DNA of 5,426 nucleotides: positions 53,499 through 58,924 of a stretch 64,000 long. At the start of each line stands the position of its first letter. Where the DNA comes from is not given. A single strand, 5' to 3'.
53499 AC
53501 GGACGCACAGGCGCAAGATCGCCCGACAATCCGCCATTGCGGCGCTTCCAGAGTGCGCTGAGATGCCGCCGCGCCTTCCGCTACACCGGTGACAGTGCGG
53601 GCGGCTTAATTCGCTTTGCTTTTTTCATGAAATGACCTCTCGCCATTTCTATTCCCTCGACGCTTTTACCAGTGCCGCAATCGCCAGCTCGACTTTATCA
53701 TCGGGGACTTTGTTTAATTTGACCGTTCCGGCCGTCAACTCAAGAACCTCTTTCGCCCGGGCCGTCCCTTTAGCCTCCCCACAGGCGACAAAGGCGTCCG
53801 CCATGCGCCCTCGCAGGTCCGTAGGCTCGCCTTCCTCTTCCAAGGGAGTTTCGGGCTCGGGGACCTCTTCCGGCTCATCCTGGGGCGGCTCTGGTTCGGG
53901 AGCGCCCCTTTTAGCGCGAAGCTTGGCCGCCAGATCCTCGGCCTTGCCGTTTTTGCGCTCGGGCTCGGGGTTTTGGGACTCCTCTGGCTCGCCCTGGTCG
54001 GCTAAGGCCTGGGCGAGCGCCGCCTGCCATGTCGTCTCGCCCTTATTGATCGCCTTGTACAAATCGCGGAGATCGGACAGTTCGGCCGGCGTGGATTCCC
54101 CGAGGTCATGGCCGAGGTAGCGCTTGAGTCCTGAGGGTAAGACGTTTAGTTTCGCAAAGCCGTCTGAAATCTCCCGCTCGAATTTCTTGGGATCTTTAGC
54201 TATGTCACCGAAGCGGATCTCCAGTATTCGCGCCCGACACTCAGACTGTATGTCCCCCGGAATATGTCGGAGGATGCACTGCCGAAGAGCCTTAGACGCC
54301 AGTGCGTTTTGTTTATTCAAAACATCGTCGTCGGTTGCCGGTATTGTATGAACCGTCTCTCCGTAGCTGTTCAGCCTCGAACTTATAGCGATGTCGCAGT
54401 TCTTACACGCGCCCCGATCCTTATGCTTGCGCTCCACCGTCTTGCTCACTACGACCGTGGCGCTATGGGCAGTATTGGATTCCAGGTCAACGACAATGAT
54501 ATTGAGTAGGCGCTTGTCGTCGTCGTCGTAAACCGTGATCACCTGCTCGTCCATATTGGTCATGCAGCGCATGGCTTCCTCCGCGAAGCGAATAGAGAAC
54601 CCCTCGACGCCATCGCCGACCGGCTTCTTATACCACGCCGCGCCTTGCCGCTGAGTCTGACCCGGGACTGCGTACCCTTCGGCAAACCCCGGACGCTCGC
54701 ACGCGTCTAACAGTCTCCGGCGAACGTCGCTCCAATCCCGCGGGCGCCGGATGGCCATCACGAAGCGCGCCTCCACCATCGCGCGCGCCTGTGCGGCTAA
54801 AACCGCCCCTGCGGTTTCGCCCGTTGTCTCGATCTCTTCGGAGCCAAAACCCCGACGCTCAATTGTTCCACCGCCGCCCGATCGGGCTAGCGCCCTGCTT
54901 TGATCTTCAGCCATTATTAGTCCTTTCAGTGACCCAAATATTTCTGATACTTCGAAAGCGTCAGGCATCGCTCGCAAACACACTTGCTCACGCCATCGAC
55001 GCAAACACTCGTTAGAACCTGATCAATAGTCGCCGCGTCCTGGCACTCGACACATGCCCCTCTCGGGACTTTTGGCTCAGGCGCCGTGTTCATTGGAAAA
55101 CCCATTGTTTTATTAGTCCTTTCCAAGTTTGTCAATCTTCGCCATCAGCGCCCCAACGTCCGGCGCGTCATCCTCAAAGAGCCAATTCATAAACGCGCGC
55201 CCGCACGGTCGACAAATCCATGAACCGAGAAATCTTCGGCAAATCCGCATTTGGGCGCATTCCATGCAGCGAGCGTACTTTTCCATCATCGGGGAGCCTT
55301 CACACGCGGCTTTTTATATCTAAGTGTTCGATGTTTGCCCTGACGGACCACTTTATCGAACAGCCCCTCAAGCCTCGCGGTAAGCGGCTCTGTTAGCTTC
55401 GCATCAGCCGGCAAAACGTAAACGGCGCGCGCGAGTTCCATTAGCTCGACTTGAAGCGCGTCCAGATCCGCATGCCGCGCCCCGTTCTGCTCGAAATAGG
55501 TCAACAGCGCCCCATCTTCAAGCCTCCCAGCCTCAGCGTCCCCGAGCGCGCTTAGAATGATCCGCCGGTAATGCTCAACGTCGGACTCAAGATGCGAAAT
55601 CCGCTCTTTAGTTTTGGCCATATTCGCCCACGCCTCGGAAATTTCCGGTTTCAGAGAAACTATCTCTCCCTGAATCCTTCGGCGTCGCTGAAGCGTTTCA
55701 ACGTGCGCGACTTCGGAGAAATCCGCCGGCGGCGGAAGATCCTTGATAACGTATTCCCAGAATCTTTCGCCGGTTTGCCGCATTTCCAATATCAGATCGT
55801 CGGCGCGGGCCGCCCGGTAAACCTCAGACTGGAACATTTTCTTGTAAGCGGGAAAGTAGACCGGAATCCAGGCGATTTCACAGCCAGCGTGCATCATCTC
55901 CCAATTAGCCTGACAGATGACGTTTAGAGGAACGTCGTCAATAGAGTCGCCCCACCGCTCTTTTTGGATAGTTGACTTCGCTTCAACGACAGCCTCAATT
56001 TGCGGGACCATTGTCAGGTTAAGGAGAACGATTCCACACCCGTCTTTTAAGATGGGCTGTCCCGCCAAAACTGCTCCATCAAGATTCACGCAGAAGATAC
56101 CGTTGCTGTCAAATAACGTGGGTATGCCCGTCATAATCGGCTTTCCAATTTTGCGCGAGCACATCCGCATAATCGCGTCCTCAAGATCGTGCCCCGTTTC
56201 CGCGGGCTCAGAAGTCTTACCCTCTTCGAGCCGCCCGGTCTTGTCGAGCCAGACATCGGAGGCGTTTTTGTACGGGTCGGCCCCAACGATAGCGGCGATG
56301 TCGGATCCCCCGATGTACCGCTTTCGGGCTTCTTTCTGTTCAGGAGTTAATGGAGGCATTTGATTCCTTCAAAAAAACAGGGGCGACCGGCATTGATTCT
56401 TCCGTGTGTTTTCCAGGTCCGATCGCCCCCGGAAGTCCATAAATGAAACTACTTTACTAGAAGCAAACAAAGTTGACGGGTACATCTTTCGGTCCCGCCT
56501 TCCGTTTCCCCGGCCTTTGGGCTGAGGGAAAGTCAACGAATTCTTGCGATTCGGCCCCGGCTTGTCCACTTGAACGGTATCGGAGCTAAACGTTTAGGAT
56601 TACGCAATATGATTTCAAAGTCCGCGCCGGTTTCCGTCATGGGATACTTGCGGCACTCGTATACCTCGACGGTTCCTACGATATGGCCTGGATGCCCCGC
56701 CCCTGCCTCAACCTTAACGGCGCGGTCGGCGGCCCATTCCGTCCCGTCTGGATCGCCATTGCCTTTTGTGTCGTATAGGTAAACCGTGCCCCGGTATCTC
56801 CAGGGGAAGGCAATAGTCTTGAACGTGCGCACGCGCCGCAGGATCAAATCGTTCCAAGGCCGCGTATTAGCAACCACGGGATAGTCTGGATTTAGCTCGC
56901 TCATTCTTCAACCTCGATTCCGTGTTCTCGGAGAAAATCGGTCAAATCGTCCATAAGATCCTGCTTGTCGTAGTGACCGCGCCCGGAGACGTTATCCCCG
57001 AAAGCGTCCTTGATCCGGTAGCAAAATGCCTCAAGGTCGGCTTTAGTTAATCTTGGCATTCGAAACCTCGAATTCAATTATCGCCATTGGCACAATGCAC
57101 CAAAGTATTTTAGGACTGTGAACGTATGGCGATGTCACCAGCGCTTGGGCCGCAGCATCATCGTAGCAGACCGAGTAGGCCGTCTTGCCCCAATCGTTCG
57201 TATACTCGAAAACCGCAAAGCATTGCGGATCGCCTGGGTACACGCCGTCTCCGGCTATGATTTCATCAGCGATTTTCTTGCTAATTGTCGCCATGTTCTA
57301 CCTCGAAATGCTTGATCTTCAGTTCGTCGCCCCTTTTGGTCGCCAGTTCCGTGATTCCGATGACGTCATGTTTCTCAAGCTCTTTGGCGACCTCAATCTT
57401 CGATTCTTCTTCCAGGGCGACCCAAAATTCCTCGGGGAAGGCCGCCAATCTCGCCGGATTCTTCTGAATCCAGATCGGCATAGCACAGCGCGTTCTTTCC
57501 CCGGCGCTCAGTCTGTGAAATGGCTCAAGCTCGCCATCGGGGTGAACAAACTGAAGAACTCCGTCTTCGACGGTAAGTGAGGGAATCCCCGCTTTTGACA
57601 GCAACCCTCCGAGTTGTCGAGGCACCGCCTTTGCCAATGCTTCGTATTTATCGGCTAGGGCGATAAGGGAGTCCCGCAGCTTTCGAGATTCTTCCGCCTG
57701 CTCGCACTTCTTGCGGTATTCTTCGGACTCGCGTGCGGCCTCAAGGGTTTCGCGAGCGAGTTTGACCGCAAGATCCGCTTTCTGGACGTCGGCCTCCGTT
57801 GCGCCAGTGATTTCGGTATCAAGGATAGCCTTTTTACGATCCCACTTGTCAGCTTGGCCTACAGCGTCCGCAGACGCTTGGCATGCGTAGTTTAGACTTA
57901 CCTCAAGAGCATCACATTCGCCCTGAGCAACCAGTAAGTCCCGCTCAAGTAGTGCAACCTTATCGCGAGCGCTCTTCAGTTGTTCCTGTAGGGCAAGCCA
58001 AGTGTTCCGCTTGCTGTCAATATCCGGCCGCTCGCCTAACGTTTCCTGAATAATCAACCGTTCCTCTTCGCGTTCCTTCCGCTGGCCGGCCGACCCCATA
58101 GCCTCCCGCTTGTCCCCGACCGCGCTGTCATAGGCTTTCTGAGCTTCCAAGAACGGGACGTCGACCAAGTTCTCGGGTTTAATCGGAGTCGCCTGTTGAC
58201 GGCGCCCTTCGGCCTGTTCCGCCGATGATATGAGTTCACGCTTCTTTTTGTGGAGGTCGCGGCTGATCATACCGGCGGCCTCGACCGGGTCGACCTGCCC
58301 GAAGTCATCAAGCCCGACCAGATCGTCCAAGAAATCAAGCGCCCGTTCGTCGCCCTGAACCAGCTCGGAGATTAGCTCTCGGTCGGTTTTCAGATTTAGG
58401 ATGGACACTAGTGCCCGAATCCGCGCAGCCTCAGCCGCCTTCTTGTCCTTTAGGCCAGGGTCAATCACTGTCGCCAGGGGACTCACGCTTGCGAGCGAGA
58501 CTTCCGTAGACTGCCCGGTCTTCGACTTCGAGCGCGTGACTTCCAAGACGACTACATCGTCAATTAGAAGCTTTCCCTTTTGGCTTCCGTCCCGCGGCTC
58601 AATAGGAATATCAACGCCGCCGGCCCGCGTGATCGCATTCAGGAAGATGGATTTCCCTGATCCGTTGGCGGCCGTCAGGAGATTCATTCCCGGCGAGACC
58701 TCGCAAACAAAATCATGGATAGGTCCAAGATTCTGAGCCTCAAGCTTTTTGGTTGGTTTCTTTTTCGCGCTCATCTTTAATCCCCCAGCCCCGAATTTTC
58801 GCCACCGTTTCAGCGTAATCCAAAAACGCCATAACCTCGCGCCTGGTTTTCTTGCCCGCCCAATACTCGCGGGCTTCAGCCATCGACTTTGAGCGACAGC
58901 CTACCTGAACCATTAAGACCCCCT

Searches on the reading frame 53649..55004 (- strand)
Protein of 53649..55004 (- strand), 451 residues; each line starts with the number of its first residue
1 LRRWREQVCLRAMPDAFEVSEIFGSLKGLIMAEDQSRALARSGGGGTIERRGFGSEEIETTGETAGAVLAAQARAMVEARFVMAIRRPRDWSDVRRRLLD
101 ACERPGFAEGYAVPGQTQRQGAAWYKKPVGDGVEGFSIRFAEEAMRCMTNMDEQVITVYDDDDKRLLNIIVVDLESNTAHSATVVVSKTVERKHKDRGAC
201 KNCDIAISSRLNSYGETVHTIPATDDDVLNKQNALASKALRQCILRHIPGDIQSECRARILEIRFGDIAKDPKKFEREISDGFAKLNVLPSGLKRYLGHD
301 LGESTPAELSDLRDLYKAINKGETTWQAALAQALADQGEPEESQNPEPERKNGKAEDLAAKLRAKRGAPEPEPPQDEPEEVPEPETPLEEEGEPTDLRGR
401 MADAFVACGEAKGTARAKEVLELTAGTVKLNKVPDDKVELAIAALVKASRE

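Call 54: search_protein_families(library=phrogs, proteins=[window:53649-55004:-], max_evalue=0.00001)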
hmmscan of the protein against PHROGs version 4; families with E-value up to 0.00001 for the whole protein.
window:53649-55004:- (451 aa): 1 family
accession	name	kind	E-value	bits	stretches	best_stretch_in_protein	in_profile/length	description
phrog_3657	-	unknown function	6.3e-49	167.6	1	57-354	14-277/289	-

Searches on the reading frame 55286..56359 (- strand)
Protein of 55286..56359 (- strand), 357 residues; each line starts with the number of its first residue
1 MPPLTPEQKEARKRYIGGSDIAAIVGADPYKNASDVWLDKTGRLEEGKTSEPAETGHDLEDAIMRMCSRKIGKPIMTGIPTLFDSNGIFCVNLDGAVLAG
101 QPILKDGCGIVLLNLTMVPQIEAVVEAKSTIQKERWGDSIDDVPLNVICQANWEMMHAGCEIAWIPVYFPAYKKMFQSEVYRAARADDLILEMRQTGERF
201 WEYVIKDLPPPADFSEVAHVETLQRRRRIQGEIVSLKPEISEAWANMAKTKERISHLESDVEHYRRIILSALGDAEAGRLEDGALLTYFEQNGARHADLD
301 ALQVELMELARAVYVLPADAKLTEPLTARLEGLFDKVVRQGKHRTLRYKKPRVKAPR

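Call 55: search_protein_families(library=pfam, proteins=[window:55286-56359:-], max_evalue=0.001)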
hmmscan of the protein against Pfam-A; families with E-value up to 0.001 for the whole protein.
window:55286-56359:- (357 aa): 1 family
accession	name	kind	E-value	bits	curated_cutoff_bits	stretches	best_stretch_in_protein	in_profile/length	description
PF09588.16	YqaJ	-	4.5e-13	50.2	22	1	10-161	4-150/150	YqaJ-like viral recombinase domain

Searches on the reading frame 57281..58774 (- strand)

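Call 54: search_protein_families(library=phrogs, proteins=[window:57281-58774:-], max_evalue=0.00001)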
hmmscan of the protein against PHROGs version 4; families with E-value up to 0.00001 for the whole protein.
window:57281-58774:- (497 aa): 1 family
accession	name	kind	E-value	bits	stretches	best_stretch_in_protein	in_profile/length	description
phrog_1499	-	unknown function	3.7e-07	30.8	1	9-489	6-418/427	-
